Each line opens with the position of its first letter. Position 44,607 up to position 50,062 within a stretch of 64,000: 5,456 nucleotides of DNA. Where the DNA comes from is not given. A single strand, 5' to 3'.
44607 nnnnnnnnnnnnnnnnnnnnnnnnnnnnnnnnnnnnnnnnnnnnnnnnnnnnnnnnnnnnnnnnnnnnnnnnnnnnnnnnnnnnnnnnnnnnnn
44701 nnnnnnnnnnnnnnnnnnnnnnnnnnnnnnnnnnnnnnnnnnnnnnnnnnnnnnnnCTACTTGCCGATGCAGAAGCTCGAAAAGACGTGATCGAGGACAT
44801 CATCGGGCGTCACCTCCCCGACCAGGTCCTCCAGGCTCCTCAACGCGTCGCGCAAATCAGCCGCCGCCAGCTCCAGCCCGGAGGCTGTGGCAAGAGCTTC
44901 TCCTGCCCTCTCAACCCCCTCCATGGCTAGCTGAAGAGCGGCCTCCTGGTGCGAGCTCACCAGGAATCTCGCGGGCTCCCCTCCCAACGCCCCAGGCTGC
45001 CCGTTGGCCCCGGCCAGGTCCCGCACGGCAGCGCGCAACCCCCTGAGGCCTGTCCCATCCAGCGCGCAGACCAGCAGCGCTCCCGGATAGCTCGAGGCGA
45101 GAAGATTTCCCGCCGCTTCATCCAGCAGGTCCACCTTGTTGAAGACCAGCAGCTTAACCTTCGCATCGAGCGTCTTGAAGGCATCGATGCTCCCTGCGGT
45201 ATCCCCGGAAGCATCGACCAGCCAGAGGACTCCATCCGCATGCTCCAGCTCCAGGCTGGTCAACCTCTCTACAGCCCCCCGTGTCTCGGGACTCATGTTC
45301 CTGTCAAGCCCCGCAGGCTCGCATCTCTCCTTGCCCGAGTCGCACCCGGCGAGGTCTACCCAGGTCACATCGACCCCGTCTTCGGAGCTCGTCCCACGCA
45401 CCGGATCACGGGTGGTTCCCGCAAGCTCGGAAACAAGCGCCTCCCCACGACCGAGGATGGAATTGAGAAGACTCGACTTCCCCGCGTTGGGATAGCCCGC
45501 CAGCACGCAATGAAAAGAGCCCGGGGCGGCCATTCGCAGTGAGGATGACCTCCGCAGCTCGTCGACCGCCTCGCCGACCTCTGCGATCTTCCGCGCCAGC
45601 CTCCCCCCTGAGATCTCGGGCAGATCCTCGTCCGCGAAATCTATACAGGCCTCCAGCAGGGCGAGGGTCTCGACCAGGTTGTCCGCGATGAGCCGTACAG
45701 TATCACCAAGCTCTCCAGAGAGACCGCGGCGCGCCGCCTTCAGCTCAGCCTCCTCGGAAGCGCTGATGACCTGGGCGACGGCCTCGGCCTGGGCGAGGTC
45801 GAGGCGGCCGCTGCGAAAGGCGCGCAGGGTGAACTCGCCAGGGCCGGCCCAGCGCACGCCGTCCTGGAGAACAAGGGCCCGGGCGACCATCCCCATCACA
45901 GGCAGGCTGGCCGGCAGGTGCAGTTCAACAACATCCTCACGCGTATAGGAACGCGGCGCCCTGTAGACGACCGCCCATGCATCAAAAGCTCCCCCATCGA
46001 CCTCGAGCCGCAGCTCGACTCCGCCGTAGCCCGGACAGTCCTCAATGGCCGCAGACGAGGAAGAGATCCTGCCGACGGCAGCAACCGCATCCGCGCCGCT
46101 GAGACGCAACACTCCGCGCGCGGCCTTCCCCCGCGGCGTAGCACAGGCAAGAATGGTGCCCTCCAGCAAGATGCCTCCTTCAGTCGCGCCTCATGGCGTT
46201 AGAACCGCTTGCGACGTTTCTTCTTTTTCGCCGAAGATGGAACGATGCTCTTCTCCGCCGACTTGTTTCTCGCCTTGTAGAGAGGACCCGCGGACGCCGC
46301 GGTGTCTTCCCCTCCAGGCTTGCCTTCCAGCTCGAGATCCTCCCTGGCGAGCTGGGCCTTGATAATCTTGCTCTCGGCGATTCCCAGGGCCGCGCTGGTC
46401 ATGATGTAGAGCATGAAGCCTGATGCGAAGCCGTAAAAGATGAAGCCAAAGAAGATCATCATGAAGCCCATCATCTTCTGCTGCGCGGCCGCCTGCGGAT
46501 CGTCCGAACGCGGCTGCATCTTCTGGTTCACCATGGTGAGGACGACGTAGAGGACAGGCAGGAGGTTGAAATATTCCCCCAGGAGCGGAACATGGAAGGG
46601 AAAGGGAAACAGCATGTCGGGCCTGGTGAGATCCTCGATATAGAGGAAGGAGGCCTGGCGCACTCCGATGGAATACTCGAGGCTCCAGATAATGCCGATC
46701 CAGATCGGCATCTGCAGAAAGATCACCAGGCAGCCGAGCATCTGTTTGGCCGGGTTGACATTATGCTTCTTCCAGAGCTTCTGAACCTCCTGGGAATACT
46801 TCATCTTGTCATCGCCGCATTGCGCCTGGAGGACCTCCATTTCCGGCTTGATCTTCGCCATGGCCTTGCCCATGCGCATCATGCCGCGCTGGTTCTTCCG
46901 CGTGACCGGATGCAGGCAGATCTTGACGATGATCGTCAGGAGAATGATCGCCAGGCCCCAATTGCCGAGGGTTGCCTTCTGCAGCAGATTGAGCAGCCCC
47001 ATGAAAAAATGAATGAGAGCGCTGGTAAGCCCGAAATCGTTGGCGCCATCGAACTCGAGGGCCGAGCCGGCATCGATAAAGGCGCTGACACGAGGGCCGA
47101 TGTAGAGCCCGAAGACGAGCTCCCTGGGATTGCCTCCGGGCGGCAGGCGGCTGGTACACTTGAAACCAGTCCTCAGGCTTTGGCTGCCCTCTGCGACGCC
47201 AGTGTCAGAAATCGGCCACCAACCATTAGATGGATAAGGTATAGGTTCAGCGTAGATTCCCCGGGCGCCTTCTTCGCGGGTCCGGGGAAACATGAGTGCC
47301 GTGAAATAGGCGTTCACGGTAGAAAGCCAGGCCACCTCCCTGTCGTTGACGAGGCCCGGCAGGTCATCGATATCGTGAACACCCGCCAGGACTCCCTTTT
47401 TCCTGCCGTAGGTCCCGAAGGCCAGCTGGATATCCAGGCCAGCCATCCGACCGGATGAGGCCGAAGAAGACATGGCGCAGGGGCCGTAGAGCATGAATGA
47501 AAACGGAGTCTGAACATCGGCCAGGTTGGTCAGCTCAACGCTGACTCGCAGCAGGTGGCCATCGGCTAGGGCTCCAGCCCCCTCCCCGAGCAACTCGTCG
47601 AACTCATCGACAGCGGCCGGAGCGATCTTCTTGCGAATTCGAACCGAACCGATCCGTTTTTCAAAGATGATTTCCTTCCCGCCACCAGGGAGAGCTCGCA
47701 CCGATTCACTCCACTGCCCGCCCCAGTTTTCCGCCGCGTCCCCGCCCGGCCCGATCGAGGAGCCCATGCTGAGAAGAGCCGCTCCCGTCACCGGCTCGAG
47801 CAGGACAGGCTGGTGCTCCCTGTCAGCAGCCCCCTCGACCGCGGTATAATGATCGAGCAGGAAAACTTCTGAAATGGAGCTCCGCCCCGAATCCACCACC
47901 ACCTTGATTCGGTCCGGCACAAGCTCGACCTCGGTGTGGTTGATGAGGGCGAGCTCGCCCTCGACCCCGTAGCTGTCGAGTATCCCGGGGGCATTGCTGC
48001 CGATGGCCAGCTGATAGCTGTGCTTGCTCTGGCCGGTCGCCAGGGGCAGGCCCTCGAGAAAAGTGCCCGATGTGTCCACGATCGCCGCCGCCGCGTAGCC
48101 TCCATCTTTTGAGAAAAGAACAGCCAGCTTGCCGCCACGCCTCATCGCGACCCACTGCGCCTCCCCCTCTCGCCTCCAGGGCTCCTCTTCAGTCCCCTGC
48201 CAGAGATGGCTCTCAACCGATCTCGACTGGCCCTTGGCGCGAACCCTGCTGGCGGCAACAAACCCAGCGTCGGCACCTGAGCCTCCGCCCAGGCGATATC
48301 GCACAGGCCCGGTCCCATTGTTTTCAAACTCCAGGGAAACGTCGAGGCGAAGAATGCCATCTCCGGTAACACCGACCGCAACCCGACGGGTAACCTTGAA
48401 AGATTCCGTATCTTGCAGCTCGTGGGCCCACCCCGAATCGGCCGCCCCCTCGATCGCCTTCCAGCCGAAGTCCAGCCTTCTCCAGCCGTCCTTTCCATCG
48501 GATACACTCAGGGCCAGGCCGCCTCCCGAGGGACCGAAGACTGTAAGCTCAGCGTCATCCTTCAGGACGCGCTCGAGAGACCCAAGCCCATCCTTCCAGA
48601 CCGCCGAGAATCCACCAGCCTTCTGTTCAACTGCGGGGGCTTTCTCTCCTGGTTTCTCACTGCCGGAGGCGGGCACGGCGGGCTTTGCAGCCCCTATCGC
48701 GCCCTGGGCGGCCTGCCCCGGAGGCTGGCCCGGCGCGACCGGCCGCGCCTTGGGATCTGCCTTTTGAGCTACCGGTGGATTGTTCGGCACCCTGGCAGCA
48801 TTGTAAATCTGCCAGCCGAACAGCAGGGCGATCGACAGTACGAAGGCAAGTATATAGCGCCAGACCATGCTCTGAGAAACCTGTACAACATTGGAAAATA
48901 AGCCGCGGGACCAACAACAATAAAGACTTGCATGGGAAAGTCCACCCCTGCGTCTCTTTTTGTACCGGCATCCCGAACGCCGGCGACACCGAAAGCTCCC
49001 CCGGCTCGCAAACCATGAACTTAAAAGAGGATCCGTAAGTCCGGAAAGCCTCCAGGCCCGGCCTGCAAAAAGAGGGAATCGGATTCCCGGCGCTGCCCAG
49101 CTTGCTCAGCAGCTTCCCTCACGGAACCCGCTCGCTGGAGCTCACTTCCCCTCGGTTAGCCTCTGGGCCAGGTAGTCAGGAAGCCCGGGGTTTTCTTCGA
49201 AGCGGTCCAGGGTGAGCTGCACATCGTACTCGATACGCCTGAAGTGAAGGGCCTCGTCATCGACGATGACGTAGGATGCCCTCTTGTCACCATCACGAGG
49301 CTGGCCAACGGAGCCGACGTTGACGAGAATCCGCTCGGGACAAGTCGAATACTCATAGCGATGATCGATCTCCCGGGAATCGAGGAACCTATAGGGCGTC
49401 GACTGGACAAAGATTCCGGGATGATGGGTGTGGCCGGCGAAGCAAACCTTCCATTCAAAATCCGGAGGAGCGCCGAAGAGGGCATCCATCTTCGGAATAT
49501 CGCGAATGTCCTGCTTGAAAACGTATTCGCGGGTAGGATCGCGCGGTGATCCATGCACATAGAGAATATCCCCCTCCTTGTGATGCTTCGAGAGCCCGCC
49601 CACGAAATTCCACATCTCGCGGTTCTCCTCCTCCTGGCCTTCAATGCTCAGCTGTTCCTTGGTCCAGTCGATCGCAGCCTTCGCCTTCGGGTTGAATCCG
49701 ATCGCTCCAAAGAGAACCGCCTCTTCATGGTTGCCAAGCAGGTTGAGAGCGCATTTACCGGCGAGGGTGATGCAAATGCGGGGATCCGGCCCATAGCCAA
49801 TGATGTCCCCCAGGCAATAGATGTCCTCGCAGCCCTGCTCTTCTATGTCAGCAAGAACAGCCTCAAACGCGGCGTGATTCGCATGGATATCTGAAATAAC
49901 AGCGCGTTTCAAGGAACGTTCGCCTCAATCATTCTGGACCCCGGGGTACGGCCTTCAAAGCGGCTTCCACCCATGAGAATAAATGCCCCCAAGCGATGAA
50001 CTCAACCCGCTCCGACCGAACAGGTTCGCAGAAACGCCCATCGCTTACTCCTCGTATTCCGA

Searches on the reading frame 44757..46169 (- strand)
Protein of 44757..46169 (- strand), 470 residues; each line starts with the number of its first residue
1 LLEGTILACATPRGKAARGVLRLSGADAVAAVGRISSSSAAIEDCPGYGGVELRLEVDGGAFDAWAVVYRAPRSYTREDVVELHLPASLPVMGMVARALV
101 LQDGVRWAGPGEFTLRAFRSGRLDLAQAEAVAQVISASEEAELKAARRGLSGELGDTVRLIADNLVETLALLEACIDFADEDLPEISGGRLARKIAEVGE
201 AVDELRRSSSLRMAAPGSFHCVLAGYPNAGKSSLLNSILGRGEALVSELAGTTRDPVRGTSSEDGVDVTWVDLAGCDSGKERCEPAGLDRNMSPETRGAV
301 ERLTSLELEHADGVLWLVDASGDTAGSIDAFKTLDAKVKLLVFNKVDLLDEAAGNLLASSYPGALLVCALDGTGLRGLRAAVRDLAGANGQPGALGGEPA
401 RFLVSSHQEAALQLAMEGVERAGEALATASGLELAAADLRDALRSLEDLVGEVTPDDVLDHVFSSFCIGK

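Call 9: search_protein_families(library=pfam, proteins=[window:44757-46169:-], max_evalue=0.001)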
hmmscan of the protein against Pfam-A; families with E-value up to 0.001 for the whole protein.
window:44757-46169:- (470 aa): 5 families
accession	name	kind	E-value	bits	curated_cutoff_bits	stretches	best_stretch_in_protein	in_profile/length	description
PF12631.12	MnmE_helical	-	1.4e-37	130.3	40.1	1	125-467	1-211/211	MnmE helical domain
PF10396.14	TrmE_N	-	1.5e-23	83.7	29.8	1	5-122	1-117/117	GTP-binding protein TrmE N-terminus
PF01926.29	MMR_HSR1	-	1.1e-17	64.6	21.9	1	221-345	2-113/113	50S ribosome-binding GTPase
PF02421.24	FeoB_N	-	1.4e-05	25.1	27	1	220-278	2-59/156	Ferrous iron transport protein B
PF00350.29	Dynamin_N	-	0.00015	22.3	27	0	225-257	5-36/168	Dynamin family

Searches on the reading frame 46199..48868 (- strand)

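Call 9: search_protein_families(library=pfam, proteins=[window:46199-48868:-], max_evalue=0.001)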
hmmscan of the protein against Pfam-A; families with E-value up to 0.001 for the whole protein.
window:46199-48868:- (889 aa): 1 family
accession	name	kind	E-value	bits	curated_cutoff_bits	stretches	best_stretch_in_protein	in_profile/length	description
PF02096.25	60KD_IMP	-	3.4e-39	134.9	35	1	637-837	1-162/163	60Kd inner membrane protein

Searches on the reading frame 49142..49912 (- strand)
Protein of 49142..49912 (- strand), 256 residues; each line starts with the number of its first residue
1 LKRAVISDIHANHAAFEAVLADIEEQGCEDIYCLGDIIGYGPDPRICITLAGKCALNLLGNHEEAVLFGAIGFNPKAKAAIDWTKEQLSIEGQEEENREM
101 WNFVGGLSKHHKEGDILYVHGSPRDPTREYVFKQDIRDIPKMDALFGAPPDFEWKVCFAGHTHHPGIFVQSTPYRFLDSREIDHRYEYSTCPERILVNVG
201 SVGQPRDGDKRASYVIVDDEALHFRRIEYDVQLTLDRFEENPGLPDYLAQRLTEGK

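Call 9: search_protein_families(library=pfam, proteins=[window:49142-49912:-], max_evalue=0.001)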
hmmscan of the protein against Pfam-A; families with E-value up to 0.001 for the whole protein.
window:49142-49912:- (256 aa): 2 families
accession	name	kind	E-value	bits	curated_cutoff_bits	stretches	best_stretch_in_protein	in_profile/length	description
PF12850.12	Metallophos_2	-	2.7e-14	53.9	27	1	1-218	1-150/154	Calcineurin-like phosphoesterase superfamily domain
PF00149.33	Metallophos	-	1.2e-09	39.4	21.5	1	1-165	1-191/191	Calcineurin-like phosphoesterase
